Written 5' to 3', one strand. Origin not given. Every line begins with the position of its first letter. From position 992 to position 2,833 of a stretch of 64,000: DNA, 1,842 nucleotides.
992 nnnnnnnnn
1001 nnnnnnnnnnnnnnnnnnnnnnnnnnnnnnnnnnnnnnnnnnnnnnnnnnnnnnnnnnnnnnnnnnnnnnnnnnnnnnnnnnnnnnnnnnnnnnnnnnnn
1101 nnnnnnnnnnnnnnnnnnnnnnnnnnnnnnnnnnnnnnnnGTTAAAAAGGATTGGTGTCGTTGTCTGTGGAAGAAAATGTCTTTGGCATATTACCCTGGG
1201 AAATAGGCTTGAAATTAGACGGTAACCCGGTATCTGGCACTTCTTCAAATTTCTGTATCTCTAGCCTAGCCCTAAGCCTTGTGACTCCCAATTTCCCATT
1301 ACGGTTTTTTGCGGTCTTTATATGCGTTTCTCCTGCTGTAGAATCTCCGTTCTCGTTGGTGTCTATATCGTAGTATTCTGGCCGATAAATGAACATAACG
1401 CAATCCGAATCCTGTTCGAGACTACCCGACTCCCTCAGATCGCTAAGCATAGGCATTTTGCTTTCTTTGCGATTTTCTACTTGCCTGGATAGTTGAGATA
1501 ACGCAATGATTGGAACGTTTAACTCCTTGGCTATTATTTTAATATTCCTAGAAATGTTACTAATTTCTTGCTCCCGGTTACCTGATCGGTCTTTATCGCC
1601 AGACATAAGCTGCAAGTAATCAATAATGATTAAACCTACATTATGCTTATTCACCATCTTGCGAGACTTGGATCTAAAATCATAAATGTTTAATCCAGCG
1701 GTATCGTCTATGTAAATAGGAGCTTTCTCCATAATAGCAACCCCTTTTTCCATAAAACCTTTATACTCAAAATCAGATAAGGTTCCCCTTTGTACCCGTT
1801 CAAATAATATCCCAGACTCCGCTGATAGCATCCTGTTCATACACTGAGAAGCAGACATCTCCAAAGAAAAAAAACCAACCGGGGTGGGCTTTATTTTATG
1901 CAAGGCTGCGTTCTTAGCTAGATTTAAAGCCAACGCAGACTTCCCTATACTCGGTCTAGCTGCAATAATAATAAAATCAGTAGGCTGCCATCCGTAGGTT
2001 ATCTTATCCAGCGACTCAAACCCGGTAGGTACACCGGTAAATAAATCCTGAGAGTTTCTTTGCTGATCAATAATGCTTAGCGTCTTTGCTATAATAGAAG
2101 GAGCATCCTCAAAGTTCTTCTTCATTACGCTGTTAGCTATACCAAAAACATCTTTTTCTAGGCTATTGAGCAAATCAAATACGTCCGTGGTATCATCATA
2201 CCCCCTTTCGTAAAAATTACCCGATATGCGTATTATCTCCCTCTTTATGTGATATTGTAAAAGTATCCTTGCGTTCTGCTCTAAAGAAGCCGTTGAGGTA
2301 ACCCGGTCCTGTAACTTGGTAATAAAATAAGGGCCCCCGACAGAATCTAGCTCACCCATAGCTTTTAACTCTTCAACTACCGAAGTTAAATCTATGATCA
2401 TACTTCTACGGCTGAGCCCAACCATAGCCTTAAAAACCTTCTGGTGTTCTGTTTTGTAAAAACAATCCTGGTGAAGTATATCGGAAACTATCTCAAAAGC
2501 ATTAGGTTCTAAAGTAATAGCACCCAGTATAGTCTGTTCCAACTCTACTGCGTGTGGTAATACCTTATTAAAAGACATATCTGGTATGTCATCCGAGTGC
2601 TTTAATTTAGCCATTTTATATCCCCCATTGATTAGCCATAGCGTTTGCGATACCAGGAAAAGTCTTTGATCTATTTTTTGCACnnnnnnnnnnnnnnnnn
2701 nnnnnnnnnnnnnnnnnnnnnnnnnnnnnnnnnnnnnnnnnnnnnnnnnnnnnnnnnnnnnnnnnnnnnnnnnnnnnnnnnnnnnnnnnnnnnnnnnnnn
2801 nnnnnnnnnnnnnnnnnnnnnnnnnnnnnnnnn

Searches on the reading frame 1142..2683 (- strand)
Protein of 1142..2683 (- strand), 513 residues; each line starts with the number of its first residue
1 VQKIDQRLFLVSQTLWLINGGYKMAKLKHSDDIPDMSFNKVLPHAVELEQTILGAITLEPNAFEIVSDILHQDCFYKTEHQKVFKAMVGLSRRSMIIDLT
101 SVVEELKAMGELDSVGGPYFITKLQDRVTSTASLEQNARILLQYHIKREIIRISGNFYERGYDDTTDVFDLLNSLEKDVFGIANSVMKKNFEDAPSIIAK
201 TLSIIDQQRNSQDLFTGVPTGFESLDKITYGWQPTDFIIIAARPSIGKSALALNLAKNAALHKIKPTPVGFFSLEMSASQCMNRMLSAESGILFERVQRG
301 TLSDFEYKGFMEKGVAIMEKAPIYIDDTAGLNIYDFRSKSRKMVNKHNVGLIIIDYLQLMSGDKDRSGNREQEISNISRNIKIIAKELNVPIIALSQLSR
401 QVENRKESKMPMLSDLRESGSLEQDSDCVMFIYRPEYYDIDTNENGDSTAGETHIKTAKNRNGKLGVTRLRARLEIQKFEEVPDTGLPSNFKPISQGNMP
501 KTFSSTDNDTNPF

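Call 52: search_protein_families(library=phrogs, proteins=[window:1142-2683:-], max_evalue=0.00001)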
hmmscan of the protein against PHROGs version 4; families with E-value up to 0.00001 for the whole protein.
window:1142-2683:- (513 aa): 9 families
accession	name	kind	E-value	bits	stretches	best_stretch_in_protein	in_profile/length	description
phrog_19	-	DNA, RNA and nucleotide metabolism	2e-107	361.6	1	31-484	147-583/621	DnaB-like replicative helicase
phrog_243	-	DNA, RNA and nucleotide metabolism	4.3e-54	184.3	1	201-481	3-267/273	DnaB-like replicative helicase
phrog_11530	-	unknown function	1.1e-39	137.3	1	320-472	3-148/184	-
phrog_239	-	DNA, RNA and nucleotide metabolism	8.1e-38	131.9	1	217-491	340-608/801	DNA primase/helicase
phrog_23150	-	unknown function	6.8e-10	39.9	1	47-257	10-216/217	-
phrog_5482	-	unknown function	4.5e-09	36.5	1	216-470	28-287/341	-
phrog_20000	-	unknown function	1.1e-08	36.2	1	37-90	20-73/132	-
phrog_3123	-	unknown function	1.7e-07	31.2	1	239-408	345-515/583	-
phrog_19347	-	unknown function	3.8e-07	31.4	1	416-440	1-25/79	-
